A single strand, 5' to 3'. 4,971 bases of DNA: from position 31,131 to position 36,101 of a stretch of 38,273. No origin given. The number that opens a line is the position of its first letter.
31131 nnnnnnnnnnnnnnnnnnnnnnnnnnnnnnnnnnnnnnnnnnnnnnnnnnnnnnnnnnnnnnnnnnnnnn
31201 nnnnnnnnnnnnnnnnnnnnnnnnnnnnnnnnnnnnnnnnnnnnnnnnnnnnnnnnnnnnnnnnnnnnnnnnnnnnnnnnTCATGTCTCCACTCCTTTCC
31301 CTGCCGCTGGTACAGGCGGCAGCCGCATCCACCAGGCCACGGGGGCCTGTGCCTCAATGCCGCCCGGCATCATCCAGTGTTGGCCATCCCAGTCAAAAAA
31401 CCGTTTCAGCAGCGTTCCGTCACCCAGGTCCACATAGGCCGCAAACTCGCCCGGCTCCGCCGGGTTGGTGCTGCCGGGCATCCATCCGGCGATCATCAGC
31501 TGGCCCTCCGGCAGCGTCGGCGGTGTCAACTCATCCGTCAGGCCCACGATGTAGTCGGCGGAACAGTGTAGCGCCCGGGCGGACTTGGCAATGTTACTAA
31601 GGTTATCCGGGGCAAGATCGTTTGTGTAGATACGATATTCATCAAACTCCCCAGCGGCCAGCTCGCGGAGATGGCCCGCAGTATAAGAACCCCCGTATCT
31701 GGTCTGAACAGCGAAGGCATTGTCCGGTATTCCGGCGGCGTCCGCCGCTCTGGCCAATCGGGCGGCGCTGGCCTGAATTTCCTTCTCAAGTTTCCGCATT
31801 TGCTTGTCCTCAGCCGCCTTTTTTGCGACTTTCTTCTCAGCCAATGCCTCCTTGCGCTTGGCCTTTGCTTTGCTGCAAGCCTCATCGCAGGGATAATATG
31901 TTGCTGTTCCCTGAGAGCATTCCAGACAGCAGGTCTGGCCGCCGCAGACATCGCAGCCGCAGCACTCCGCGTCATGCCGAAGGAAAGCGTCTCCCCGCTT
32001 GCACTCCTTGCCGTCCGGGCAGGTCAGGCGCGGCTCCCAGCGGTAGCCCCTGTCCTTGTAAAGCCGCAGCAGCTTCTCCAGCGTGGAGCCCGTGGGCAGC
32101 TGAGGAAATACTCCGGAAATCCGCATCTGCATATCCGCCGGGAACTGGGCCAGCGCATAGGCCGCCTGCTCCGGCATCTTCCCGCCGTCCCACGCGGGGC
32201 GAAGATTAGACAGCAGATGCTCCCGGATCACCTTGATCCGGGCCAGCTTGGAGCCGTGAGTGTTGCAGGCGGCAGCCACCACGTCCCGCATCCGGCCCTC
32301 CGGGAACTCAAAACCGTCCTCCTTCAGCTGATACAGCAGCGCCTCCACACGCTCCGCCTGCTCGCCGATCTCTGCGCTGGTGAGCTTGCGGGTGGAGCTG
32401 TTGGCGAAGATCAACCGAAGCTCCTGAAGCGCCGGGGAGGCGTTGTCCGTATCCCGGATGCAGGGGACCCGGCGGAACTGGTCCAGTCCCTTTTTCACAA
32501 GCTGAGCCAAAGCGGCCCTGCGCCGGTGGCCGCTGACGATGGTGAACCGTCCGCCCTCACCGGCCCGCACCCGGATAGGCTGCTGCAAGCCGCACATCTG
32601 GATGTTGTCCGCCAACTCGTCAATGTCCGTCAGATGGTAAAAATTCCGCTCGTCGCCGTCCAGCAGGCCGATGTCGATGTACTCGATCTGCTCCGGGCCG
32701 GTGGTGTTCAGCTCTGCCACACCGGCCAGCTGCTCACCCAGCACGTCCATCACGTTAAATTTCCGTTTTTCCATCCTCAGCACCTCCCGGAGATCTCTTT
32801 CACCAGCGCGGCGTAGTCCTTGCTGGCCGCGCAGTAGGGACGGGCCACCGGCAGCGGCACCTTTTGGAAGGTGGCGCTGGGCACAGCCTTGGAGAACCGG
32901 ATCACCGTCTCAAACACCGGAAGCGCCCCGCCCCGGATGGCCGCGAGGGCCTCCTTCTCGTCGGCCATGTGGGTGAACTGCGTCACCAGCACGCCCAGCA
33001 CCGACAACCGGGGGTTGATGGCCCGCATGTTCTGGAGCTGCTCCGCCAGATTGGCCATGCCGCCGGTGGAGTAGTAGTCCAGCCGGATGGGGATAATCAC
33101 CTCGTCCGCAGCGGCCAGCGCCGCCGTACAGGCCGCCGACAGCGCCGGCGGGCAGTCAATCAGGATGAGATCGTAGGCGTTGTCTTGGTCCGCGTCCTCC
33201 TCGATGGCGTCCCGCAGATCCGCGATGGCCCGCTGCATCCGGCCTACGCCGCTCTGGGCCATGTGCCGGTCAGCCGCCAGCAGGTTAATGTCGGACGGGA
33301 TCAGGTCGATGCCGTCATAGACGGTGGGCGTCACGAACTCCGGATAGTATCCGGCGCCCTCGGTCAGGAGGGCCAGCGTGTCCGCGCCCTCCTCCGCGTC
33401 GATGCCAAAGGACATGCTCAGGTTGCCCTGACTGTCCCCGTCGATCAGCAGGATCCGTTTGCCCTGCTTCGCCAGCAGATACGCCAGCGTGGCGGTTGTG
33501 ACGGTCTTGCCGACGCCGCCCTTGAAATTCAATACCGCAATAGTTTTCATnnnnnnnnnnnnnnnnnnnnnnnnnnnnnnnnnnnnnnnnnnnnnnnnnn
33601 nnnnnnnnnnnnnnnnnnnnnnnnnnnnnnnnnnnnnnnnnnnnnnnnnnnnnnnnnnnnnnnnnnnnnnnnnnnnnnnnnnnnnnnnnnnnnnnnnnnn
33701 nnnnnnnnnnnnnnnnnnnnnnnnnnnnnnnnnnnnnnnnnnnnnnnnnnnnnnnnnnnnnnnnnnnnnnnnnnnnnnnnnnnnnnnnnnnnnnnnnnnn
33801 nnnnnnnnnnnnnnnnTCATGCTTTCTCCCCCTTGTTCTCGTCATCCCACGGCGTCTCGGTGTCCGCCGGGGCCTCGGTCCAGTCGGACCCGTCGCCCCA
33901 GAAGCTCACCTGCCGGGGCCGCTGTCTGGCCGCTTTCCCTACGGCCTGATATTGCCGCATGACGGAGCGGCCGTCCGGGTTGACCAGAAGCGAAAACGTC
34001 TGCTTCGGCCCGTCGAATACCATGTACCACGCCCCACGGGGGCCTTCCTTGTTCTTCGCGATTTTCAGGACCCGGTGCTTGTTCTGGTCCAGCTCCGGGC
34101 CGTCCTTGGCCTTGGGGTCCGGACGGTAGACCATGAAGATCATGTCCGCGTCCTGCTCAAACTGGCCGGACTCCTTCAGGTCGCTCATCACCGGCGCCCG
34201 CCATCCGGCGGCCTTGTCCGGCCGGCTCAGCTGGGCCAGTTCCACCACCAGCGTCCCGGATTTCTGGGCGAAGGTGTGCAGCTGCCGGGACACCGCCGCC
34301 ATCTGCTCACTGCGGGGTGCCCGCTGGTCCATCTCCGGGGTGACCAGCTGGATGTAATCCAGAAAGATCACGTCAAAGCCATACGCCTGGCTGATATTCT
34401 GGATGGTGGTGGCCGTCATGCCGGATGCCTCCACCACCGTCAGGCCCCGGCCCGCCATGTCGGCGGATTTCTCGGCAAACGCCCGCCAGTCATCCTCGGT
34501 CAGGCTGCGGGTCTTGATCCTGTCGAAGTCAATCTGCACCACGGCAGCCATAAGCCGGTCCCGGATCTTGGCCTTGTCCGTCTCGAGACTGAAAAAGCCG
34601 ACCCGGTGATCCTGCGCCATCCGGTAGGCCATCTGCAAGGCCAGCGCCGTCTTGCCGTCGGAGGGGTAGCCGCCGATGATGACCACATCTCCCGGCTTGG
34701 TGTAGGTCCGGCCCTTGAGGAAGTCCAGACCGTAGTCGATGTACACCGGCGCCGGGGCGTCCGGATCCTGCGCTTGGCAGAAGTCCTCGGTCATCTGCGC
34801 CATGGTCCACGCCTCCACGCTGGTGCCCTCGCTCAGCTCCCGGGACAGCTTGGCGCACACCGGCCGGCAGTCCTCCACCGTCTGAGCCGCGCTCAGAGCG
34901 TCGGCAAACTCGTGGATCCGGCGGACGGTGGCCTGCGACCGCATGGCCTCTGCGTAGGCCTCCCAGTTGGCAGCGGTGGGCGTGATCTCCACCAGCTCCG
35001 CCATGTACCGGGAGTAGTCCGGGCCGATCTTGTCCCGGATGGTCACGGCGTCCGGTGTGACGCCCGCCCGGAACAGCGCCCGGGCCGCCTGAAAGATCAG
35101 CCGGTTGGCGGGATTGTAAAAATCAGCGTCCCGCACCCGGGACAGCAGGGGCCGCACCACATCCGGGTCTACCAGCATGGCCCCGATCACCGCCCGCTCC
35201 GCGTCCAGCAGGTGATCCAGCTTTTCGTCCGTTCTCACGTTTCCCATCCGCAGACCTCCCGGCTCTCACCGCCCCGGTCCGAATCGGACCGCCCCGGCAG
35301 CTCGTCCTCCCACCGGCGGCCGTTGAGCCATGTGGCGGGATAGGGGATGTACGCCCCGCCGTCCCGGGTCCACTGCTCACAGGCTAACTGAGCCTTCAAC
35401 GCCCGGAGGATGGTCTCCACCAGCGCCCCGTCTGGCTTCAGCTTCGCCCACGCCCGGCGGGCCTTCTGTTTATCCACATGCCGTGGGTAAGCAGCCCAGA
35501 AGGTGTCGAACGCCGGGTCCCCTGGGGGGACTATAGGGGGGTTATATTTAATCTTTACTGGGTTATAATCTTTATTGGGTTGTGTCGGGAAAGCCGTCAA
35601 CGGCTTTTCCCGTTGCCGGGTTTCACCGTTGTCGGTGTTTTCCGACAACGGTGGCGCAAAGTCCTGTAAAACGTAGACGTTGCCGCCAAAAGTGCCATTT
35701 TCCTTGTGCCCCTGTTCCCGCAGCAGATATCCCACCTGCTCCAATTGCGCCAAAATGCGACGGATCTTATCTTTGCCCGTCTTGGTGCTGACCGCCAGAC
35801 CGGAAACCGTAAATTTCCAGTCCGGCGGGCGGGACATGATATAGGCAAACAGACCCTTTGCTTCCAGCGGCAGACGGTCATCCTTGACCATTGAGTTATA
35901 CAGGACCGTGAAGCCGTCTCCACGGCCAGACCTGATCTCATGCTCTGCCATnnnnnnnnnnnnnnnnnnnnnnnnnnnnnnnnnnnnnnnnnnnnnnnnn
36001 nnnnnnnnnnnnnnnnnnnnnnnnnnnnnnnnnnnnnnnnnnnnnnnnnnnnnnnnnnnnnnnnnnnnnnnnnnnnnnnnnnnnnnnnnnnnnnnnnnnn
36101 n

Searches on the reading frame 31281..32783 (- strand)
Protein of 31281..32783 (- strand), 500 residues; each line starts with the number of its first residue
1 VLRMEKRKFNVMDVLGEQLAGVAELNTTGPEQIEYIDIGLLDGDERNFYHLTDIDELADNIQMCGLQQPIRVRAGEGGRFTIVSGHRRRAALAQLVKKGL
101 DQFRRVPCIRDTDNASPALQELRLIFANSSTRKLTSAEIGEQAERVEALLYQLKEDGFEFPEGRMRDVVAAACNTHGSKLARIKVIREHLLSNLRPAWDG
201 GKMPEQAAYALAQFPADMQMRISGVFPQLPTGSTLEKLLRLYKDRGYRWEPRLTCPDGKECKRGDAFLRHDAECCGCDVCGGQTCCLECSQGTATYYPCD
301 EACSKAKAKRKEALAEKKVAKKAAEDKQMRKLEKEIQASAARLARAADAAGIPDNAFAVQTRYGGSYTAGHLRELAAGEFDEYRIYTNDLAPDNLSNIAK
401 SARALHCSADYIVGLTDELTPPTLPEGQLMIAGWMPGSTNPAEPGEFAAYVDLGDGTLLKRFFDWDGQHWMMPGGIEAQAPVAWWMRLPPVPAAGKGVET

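Call 60: search_protein_families(library=pfam, proteins=[window:31281-32783:-], max_evalue=0.001)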
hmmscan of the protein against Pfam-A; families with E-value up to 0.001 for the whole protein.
window:31281-32783:- (500 aa): 1 family
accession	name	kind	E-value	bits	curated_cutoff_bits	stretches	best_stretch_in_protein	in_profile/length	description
PF02195.25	ParB_N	-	8.3e-06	26.2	26.3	1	46-94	19-67/95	ParB N-terminal domain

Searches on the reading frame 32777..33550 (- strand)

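Call 86: search_protein_families(library=pfam, proteins=[window:32777-33550:-], max_evalue=0.001)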
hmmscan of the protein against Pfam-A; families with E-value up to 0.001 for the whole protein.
window:32777-33550:- (257 aa): 8 families
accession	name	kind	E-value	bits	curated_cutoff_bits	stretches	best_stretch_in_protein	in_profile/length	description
PF13614.12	AAA_31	-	4.2e-44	151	27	1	1-183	1-176/177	AAA domain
PF01656.29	CbiA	-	5.7e-22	78.4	25.4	1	4-231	1-123/125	CobQ/CobB/MinD/ParA nucleotide binding domain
PF06564.18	CBP_BcsQ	-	5.2e-13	49.5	21.3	1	1-249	1-229/234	Cellulose biosynthesis protein BcsQ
PF10609.15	ParA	-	5.9e-09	36.2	27.1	1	2-137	4-123/246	NUBPL iron-transfer P-loop NTPase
PF02374.21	ArsA_ATPase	-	2.3e-07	30.8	24.3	1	7-54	6-53/305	Anion-transporting ATPase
PF09140.17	MipZ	-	1.2e-06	28.5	20.7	0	110-156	87-130/262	ATPase MipZ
PF00142.24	Fer4_NifH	-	9e-06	25.8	25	1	9-253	7-244/271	4Fe-4S iron sulfur cluster binding proteins, NifH/frxC family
PF07015.17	VirC1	-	5.7e-05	23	24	1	1-44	1-44/231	VirC1 protein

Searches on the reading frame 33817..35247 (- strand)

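Call 60: search_protein_families(library=pfam, proteins=[window:33817-35247:-], max_evalue=0.001)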
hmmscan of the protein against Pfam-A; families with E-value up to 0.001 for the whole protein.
window:33817-35247:- (476 aa): 4 families
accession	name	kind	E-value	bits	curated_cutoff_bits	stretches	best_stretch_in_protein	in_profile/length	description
PF03796.21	DnaB_C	-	6.2e-51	173.7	27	1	184-418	17-253/255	DnaB-like helicase C terminal domain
PF00772.26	DnaB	-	5.7e-20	71.7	23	1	11-102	3-101/103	DnaB-like helicase N terminal domain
PF13481.12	AAA_25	-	1e-06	29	27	1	185-334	32-184/195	AAA domain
PF06745.19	ATPase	-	0.00069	19.5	26.6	0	185-317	18-146/231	KaiC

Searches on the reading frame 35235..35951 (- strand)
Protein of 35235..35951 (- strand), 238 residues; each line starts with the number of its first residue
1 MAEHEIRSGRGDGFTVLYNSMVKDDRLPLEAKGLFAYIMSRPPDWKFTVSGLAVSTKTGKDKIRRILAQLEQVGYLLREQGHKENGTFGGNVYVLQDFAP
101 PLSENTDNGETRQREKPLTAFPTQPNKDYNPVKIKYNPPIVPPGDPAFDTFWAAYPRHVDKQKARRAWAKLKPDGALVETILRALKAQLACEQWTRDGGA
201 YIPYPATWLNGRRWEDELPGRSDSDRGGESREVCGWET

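Call 86: search_protein_families(library=pfam, proteins=[window:35235-35951:-], max_evalue=0.001)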
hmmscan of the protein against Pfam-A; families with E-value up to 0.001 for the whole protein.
window:35235-35951:- (238 aa): 1 family
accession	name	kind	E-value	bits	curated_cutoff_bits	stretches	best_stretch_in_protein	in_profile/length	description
PF13730.12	HTH_36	-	4.8e-06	26.7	25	1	26-76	2-55/55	Helix-turn-helix domain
